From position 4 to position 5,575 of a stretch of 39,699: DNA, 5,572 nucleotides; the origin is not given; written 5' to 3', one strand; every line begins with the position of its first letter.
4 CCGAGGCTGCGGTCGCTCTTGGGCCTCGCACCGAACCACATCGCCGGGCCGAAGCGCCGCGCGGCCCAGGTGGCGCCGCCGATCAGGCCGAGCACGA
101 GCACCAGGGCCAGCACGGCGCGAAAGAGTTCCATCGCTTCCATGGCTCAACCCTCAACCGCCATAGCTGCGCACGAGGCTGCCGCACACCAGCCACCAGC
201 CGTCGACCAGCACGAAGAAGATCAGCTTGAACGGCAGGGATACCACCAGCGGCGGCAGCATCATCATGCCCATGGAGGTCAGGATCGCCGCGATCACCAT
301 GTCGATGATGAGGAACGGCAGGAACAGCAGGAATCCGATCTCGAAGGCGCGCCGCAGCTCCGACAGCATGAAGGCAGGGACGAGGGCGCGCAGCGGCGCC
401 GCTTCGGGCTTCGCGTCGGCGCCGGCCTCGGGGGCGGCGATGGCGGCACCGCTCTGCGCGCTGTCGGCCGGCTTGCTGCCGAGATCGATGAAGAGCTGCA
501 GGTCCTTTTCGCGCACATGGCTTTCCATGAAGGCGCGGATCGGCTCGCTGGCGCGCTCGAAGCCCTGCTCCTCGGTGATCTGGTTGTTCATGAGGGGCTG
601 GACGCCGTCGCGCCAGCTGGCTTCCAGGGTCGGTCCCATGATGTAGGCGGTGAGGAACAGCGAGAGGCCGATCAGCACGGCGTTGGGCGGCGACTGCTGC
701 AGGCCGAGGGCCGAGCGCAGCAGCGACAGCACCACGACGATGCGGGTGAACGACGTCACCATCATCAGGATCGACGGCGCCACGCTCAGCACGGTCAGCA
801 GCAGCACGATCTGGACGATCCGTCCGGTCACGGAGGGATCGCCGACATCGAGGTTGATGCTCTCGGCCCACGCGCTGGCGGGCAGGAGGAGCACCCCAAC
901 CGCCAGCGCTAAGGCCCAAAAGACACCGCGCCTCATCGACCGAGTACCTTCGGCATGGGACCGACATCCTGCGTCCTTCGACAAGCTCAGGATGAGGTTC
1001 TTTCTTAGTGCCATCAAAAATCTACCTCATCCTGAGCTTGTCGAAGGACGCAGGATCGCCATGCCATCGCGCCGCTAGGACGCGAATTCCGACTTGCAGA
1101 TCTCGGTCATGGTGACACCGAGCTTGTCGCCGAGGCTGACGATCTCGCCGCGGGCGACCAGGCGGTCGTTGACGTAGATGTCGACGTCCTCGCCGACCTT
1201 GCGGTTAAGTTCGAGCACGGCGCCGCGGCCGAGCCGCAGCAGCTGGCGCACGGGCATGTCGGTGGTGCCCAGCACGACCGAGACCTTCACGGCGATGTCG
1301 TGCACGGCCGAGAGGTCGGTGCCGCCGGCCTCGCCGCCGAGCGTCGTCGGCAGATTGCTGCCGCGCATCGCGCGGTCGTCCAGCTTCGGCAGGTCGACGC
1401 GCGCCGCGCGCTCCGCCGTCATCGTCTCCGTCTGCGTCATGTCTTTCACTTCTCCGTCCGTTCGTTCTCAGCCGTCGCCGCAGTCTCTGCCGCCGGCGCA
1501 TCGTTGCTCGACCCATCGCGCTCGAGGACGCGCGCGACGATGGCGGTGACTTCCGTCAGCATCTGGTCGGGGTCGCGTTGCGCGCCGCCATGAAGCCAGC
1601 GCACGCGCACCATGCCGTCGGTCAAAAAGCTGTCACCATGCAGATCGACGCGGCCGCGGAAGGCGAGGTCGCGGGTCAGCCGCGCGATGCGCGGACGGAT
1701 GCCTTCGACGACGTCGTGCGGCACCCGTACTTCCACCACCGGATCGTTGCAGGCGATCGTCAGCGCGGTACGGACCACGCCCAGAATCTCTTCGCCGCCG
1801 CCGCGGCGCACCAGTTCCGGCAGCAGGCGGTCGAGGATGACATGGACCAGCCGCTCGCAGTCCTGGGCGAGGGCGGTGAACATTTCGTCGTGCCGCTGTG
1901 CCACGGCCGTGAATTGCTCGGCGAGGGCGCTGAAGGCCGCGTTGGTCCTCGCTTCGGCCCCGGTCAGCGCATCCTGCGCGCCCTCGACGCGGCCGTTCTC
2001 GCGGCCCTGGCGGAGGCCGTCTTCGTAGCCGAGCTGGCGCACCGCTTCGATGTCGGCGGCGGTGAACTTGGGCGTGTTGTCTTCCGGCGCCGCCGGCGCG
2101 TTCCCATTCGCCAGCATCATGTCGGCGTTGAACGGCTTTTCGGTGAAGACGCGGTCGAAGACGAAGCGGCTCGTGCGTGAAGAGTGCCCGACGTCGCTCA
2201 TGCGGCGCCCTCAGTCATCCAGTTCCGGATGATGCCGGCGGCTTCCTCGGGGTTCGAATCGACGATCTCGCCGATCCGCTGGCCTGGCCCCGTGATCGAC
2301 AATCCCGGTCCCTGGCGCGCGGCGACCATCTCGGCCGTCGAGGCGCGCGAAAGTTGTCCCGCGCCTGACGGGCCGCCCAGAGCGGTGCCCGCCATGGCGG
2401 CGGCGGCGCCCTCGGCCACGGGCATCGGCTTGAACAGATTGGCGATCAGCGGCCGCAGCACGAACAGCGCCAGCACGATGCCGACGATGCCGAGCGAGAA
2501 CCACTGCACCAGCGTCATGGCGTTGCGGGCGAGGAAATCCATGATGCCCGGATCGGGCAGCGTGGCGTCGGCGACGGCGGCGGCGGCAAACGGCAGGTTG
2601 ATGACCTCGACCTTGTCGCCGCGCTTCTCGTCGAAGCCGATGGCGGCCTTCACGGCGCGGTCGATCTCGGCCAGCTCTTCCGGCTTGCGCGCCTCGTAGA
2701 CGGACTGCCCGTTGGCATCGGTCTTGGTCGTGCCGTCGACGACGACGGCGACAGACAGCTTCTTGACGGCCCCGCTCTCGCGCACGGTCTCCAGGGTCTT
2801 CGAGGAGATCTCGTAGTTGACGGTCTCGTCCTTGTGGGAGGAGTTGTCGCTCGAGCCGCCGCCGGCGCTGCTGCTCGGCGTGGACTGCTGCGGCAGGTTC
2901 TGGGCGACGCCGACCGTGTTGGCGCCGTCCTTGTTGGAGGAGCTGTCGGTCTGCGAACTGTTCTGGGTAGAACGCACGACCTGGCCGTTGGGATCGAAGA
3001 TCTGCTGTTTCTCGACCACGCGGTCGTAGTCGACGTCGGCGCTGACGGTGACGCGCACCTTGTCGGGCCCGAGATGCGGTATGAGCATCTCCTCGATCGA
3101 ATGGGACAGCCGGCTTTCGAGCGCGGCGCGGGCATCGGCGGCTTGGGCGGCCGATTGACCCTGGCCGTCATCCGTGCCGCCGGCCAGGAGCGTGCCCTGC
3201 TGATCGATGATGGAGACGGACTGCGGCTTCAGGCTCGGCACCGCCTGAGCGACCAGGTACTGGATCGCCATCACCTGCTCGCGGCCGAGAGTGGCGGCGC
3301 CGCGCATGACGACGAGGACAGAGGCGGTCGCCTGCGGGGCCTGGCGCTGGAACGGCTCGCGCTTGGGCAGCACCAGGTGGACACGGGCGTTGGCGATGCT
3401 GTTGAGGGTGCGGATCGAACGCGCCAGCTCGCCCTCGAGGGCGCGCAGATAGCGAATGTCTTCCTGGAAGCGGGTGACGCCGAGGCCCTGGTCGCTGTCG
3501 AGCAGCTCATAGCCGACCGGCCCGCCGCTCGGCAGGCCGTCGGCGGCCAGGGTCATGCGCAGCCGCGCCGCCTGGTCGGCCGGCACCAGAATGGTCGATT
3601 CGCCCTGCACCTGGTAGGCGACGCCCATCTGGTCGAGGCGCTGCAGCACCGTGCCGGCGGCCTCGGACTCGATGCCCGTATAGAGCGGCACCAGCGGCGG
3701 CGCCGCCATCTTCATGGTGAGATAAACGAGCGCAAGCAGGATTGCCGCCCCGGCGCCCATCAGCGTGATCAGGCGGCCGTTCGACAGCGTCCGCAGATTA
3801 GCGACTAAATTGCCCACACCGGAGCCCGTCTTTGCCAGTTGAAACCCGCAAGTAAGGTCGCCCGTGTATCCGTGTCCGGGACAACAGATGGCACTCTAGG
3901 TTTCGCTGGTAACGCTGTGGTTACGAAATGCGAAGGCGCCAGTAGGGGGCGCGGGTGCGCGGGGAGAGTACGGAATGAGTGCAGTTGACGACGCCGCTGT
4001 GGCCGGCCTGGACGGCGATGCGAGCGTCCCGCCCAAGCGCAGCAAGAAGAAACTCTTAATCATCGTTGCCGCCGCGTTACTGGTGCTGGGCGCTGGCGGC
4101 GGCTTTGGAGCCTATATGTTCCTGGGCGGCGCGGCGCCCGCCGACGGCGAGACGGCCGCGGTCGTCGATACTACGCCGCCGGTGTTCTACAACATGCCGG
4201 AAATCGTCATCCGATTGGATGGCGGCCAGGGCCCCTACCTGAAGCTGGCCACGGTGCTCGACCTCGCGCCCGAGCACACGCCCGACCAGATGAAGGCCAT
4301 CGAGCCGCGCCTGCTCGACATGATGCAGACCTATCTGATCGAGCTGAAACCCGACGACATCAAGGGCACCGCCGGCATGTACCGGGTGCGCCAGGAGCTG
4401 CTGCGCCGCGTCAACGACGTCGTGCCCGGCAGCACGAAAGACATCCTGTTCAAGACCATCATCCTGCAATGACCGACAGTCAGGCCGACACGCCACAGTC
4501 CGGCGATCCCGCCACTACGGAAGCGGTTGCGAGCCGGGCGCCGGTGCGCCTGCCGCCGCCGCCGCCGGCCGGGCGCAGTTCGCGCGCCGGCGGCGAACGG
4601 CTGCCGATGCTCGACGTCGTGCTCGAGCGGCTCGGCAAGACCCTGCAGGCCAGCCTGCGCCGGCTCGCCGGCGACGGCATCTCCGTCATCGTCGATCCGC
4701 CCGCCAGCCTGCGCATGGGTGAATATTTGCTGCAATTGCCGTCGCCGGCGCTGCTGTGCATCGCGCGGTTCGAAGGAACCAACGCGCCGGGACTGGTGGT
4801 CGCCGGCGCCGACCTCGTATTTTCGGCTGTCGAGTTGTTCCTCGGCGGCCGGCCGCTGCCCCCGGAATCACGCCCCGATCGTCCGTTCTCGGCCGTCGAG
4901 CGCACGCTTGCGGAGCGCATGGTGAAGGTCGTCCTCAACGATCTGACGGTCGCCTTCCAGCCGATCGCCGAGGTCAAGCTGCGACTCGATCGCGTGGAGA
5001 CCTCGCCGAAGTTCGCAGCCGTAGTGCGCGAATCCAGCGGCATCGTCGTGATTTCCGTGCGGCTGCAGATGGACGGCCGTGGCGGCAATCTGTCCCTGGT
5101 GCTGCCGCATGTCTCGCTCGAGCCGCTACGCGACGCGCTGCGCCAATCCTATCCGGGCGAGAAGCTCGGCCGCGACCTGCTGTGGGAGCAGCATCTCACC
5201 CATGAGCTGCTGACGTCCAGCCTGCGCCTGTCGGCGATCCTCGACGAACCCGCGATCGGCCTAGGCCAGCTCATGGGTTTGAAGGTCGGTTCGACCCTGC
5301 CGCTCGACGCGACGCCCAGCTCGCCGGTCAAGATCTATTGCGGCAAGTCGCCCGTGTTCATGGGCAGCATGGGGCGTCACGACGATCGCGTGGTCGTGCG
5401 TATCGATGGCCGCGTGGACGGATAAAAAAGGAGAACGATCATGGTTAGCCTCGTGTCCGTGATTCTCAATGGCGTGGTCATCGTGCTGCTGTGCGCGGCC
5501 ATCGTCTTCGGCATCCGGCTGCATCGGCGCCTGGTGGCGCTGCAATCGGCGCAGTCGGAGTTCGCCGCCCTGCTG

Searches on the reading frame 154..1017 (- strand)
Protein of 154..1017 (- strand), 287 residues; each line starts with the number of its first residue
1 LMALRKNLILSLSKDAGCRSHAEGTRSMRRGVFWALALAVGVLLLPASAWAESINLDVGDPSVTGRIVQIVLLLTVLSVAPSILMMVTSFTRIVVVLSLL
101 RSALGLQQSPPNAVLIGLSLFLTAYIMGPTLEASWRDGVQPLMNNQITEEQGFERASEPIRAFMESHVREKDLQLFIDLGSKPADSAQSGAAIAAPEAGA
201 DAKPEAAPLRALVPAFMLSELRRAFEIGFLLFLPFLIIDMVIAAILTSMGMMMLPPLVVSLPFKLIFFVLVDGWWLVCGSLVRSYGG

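Call 17: search_protein_families(library=pfam, proteins=[window:154-1017:-], max_evalue=0.001)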
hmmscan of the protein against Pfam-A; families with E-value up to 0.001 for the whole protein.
window:154-1017:- (287 aa): 1 family
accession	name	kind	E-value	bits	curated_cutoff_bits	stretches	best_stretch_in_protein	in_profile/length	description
PF00813.25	FliP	-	3e-80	269.1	26.9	1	73-281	1-191/191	FliP family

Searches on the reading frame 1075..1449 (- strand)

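Call 17: search_protein_families(library=pfam, proteins=[window:1075-1449:-], max_evalue=0.001)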
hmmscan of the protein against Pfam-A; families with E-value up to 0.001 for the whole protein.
window:1075-1449:- (124 aa): 1 family
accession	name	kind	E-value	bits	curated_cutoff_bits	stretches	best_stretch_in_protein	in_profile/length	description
PF01052.25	FliMN_C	-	4.7e-24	84.6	23.8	1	48-117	2-71/73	Type III flagellar switch regulator (C-ring) FliN C-term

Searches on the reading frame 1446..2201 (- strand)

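Call 17: search_protein_families(library=pfam, proteins=[window:1446-2201:-], max_evalue=0.001)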
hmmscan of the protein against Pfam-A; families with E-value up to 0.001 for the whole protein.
window:1446-2201:- (251 aa): 0 families

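Call 20: search_protein_families(library=ncbifam, proteins=[window:1446-2201:-], max_evalue=0.01)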
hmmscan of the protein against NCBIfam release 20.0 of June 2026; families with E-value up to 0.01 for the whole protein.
window:1446-2201:- (251 aa): 9 families
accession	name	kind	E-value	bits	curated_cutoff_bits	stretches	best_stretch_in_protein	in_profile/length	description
NF004692.0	PRK06032.1-3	equivalog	7.5e-23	81.5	235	1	13-243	7-238/244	flagellar assembly protein H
NF004690.0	PRK06032.1-1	equivalog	2.4e-10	40.3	201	1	47-226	29-200/209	flagellar assembly protein H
NF004693.0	PRK06032.1-4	equivalog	8.1e-09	35.6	288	1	11-222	7-196/216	flagellar assembly protein H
NF004691.0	PRK06032.1-2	equivalog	2.6e-06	27.3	179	1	24-219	11-196/205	flagellar assembly protein H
NF005392.0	PRK06937.1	equivalog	1.1e-05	24.8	159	1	87-197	67-174/209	HrpE/YscL family type III secretion apparatus protein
NF004267.1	PRK05687.1-3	equivalog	7.1e-05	22.1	293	1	24-76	41-93/266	flagellar assembly protein FliH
NF004270.2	PRK05687.2-1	equivalog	0.00033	20.3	180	1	48-103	32-110/223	flagellar assembly protein FliH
TIGR02499.1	HrpE_YscL_not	equivalog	0.00095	19.3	78.7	0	79-205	42-161/166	type III secretion system stator protein SctL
NF009925.1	PRK13386.1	equivalog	0.0011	18.2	192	1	56-133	48-125/228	flagellar assembly protein FliH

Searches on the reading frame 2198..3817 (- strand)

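Call 17: search_protein_families(library=pfam, proteins=[window:2198-3817:-], max_evalue=0.001)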
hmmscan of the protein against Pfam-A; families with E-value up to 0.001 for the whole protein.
window:2198-3817:- (539 aa): 2 families
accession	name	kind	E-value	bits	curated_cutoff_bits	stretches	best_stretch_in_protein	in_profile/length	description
PF01514.23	YscJ_FliF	-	4.2e-59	199.8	24.4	1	39-212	3-178/179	Secretory protein of YscJ/FliF family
PF08345.17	YscJ_FliF_C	-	5.8e-42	144.1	23.8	1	245-410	1-147/147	Flagellar M-ring protein C-terminal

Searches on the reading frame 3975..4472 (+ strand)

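Call 17: search_protein_families(library=pfam, proteins=[window:3975-4472:+], max_evalue=0.001)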
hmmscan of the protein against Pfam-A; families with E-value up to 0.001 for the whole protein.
window:3975-4472:+ (165 aa): 1 family
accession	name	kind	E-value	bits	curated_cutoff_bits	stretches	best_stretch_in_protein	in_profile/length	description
PF03748.19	FliL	-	5.2e-13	49.8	24.6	1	71-165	1-103/103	Flagellar basal body-associated protein FliL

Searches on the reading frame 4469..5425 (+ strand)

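Call 17: search_protein_families(library=pfam, proteins=[window:4469-5425:+], max_evalue=0.001)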
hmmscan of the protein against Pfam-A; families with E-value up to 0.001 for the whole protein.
window:4469-5425:+ (318 aa): 2 families
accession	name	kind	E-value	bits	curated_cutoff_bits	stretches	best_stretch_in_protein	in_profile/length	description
PF02154.20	FliM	-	1.2e-36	126.9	27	1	36-224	5-192/192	Flagellar motor switch protein FliM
PF01052.25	FliMN_C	-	1.1e-16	61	23.8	1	246-316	2-72/73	Type III flagellar switch regulator (C-ring) FliN C-term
